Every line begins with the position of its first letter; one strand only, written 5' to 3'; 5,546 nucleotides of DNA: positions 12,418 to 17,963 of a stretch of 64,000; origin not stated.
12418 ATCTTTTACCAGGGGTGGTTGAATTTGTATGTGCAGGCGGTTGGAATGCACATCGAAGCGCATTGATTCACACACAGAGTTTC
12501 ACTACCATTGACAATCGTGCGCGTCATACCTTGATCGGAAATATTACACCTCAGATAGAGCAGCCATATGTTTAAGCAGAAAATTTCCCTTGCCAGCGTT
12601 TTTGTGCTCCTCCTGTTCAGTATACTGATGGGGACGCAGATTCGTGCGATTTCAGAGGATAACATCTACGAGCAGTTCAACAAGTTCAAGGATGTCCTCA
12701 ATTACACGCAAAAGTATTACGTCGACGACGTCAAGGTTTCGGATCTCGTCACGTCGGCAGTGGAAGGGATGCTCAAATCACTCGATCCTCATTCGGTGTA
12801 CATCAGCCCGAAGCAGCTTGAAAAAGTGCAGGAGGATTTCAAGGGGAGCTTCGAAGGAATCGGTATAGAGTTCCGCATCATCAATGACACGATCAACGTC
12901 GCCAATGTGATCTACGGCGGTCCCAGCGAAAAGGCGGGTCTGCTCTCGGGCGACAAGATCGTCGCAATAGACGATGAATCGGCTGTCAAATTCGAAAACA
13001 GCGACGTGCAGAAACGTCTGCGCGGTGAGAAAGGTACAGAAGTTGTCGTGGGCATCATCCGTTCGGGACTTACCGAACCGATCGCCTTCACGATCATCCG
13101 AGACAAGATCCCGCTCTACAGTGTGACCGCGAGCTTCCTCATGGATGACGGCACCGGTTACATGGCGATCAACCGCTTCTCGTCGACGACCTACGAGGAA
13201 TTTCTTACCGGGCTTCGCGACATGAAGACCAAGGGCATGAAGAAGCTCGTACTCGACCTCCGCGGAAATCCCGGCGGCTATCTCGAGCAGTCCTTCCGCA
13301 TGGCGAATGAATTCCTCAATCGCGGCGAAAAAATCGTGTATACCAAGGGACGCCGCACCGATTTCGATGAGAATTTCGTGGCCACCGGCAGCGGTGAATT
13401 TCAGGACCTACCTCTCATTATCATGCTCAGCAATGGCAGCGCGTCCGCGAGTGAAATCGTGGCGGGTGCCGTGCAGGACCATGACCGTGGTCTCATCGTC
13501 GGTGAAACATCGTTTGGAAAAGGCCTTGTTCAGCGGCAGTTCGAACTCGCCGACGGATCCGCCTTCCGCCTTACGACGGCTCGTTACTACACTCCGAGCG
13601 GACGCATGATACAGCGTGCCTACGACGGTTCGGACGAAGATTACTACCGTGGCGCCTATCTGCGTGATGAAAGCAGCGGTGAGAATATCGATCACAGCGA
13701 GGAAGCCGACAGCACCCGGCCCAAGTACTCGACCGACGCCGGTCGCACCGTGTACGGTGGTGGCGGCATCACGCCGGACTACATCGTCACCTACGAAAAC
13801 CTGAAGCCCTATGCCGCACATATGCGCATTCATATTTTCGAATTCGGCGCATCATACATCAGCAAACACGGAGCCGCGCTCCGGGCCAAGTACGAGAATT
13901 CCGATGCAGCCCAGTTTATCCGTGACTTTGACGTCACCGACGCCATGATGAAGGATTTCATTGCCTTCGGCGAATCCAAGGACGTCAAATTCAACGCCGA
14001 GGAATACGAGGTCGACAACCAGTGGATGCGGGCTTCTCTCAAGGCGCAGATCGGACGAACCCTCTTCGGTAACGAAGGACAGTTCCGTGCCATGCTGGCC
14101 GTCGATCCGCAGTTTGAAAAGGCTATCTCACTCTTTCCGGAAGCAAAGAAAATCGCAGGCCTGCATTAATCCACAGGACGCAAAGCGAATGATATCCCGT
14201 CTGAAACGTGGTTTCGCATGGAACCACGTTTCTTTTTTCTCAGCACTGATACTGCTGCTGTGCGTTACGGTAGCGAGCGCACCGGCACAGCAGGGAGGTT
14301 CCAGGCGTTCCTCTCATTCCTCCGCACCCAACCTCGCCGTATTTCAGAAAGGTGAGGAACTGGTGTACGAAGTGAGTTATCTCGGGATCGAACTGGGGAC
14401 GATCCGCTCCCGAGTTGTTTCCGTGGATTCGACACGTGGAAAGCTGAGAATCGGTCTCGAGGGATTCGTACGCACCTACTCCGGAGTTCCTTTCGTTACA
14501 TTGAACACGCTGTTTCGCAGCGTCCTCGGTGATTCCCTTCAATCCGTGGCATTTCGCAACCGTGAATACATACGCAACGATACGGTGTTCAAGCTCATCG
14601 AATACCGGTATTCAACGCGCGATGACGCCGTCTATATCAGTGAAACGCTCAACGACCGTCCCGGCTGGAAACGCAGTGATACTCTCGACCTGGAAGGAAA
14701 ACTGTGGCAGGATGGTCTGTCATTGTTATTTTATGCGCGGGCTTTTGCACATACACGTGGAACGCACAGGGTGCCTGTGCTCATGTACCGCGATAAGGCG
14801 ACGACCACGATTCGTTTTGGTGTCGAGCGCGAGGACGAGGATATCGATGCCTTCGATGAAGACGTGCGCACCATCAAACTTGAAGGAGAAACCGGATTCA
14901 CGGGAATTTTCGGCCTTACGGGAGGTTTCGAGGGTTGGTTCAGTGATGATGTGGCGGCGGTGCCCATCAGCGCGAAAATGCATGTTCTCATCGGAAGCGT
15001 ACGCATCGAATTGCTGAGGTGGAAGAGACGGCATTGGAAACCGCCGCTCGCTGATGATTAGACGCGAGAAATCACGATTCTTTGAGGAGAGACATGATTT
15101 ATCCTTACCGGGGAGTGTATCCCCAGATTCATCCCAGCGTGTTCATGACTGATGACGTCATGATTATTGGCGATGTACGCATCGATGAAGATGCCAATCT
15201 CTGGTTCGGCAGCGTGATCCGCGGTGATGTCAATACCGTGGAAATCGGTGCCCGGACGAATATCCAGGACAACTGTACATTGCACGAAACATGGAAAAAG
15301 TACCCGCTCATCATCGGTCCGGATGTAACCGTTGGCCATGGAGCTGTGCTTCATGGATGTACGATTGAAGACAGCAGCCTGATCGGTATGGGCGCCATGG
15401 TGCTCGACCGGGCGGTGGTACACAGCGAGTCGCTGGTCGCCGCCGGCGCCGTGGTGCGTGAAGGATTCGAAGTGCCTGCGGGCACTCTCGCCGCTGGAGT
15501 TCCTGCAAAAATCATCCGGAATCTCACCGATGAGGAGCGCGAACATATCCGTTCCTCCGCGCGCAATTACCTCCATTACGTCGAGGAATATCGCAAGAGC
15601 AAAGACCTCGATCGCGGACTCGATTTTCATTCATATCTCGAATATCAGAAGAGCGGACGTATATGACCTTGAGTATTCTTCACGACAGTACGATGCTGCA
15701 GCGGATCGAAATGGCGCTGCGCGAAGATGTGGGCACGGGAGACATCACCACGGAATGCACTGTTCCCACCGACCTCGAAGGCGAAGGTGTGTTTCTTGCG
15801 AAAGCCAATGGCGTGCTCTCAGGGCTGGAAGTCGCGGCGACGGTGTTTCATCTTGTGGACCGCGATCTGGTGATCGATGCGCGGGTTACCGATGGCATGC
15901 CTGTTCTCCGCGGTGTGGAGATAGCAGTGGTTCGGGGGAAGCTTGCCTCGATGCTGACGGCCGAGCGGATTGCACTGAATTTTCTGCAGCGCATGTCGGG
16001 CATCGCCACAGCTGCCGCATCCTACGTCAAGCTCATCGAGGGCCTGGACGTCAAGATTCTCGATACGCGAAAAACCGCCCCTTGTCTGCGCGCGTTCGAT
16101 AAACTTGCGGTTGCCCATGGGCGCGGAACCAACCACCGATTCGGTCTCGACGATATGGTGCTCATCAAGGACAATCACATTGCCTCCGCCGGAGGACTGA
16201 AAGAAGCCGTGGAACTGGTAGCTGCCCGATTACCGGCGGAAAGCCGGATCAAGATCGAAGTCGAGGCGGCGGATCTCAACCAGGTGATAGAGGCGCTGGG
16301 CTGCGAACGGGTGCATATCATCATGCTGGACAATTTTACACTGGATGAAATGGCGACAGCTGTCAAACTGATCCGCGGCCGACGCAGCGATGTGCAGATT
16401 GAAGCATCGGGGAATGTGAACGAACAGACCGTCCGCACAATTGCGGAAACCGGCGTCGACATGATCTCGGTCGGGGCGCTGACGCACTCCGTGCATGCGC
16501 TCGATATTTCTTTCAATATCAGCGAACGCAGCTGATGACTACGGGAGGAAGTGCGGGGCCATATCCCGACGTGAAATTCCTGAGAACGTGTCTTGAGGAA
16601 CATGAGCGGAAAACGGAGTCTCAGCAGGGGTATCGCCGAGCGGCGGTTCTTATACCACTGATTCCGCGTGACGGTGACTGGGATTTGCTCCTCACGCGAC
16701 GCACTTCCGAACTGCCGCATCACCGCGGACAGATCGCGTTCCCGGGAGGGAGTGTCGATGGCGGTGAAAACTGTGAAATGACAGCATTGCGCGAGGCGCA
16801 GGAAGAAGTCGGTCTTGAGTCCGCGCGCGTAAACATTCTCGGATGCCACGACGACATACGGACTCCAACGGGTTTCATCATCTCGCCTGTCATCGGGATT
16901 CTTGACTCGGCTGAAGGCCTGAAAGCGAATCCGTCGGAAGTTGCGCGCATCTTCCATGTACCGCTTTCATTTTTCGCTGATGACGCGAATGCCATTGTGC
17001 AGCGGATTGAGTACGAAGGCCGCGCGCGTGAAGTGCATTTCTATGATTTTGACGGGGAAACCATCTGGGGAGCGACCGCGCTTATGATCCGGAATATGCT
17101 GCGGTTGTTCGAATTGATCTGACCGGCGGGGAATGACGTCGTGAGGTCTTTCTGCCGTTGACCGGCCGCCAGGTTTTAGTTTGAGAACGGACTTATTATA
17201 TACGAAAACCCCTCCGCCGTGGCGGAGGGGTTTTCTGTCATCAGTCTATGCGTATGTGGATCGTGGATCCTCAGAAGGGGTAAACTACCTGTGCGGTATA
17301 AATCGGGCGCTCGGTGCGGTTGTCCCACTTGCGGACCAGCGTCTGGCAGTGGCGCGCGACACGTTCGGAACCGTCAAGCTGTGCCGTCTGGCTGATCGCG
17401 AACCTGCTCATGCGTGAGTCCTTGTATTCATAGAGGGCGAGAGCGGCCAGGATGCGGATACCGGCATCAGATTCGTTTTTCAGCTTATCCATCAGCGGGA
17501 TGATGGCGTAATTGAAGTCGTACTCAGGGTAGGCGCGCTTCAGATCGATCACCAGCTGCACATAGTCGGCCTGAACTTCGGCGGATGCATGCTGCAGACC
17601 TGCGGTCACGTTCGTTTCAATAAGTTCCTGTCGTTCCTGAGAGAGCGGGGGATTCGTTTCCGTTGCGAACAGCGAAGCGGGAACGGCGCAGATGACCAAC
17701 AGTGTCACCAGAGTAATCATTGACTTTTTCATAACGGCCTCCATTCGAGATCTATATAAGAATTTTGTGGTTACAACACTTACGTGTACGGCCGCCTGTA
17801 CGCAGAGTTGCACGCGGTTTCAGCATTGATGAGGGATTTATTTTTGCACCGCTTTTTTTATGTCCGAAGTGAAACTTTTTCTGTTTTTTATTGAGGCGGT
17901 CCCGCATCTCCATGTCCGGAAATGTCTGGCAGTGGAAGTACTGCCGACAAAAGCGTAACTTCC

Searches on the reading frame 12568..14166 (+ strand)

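Call 16: search_protein_families(library=pfam, proteins=[window:12568-14166:+], max_evalue=0.001)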
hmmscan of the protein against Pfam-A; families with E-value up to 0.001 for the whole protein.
window:12568-14166:+ (533 aa): 5 families
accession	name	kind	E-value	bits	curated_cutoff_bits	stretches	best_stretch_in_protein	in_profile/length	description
PF03572.23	Peptidase_S41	-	2.9e-48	164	24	1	196-351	2-157/165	Peptidase family S41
PF13180.12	PDZ_2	-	2.5e-09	37.7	27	1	97-169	2-73/80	PDZ domain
PF22694.1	CtpB_N-like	-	8.3e-08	33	27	1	32-79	35-81/85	Activating protease CtpB N-terminal domain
PF17820.7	PDZ_6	-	9.7e-08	32.1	27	1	111-165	2-54/54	PDZ domain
PF00595.29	PDZ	-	1.1e-07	32.6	23.2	1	96-161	10-78/81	PDZ domain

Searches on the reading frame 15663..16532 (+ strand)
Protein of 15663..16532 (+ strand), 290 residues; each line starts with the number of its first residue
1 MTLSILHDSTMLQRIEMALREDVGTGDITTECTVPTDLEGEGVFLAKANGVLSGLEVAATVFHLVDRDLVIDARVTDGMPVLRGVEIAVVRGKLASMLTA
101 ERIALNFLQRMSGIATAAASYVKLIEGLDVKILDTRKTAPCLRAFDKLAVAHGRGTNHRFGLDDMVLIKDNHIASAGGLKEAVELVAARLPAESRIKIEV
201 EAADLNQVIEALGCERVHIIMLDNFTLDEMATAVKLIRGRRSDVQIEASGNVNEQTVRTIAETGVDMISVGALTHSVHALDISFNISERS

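Call 16: search_protein_families(library=pfam, proteins=[window:15663-16532:+], max_evalue=0.001)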
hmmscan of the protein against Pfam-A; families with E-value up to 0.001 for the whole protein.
window:15663-16532:+ (290 aa): 2 families
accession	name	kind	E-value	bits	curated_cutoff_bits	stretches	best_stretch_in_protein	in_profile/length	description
PF01729.25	QRPTase_C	-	2.4e-55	187.3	23.1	1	114-284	1-168/169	Quinolinate phosphoribosyl transferase, C-terminal domain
PF02749.22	QRPTase_N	-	7.5e-19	68.2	27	1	27-112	1-82/82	Quinolinate phosphoribosyl transferase, N-terminal domain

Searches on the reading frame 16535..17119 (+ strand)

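Call 16: search_protein_families(library=pfam, proteins=[window:16535-17119:+], max_evalue=0.001)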
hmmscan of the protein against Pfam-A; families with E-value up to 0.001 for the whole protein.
window:16535-17119:+ (195 aa): 1 family
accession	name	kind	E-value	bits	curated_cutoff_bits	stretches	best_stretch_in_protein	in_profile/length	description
PF00293.34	NUDIX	-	1.4e-15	57.9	21.1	1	34-114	2-78/134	NUDIX domain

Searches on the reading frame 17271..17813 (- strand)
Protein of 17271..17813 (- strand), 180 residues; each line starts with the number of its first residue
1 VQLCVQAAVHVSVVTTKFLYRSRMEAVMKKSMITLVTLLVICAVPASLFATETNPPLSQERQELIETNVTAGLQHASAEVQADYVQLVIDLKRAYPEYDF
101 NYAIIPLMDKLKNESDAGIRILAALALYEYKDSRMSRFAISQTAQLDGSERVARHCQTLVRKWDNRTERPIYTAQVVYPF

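Call 16: search_protein_families(library=pfam, proteins=[window:17271-17813:-], max_evalue=0.001)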
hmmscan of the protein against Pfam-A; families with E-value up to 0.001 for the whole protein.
window:17271-17813:- (180 aa): 0 families

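Call 35: search_protein_families(library=pfam, proteins=[window:17271-17732:-], max_evalue=10)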
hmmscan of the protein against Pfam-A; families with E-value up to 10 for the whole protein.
window:17271-17732:- (153 aa): 0 families

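Call 53: search_protein_families(library=ncbifam, proteins=[window:17271-17732:-], max_evalue=0.001)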
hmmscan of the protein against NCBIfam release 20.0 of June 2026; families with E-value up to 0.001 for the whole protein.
window:17271-17732:- (153 aa): 0 families
